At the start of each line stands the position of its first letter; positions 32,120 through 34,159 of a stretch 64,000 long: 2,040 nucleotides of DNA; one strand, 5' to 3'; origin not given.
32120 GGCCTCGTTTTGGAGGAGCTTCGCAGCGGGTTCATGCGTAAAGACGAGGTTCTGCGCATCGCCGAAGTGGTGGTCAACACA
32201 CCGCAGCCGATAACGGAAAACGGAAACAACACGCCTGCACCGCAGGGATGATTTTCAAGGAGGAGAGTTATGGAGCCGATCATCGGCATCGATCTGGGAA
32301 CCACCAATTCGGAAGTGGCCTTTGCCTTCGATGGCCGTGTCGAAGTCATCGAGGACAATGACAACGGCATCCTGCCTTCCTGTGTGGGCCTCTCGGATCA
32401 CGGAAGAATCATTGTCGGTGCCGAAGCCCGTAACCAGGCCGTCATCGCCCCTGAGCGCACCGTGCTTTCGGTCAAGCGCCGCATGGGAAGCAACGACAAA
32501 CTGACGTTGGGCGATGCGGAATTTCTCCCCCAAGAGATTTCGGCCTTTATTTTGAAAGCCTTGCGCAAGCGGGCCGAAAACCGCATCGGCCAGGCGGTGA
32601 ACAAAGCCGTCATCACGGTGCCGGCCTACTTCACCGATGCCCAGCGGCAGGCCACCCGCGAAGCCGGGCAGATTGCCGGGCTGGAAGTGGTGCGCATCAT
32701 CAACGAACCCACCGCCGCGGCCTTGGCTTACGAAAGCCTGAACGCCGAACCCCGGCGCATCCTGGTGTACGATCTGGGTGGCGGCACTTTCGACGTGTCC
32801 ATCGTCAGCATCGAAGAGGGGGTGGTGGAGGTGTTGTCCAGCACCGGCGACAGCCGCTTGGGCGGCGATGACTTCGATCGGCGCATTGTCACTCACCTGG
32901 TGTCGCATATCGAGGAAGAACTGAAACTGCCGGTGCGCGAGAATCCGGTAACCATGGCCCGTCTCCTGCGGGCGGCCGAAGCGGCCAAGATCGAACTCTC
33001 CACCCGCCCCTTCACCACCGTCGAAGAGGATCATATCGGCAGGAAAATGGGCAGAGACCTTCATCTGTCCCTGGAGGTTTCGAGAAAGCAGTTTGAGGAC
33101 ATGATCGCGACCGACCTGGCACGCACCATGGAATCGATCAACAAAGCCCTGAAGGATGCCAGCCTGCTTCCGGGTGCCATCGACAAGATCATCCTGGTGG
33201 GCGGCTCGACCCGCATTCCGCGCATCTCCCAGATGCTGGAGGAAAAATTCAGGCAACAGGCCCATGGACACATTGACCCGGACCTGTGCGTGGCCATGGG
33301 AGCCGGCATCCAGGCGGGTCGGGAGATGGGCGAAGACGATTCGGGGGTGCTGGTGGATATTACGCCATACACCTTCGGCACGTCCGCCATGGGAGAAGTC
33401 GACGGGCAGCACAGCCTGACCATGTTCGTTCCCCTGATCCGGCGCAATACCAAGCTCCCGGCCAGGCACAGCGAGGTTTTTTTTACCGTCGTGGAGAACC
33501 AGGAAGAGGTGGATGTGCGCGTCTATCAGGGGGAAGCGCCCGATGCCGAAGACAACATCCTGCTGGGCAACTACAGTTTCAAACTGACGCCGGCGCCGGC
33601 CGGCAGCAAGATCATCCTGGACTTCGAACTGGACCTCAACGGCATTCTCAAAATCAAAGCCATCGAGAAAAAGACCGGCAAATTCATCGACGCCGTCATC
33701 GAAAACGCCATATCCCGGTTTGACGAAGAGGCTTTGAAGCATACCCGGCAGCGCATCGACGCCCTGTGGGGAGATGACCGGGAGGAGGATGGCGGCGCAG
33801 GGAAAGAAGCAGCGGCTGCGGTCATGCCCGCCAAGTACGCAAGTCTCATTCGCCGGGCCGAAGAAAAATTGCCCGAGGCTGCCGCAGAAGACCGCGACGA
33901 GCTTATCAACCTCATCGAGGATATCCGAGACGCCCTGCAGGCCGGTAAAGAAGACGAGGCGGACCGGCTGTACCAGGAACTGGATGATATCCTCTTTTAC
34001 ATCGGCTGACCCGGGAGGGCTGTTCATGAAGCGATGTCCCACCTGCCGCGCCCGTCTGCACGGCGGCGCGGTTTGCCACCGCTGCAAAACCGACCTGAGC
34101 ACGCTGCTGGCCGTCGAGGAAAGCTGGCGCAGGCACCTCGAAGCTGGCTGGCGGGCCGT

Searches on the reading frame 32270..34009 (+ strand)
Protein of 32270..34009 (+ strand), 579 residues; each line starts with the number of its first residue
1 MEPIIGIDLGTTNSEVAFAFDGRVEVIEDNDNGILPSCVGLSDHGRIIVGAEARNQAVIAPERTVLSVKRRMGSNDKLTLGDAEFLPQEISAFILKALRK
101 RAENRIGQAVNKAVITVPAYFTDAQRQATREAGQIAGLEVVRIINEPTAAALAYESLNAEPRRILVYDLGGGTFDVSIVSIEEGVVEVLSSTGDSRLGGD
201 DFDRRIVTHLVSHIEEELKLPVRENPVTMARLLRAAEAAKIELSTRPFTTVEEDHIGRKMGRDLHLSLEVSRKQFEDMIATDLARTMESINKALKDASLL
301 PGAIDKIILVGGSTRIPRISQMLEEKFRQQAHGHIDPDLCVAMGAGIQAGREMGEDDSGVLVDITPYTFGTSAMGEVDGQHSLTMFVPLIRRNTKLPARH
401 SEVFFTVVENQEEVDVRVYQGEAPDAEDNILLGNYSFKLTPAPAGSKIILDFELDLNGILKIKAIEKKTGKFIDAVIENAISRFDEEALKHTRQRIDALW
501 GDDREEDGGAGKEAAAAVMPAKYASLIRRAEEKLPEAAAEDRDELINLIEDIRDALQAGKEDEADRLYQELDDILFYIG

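Call 56: search_protein_families(library=pfam, proteins=[window:32270-34009:+], max_evalue=0.00001)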
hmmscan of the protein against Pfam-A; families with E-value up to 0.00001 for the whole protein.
window:32270-34009:+ (579 aa): 2 families
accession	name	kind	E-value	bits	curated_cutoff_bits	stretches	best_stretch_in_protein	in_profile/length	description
PF00012.26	HSP70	-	1.1e-144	483.4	20.6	1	4-573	1-588/599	Hsp70 protein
PF06723.19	MreB_Mbl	-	2.4e-26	92.8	27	1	5-348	4-318/327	MreB/Mbl protein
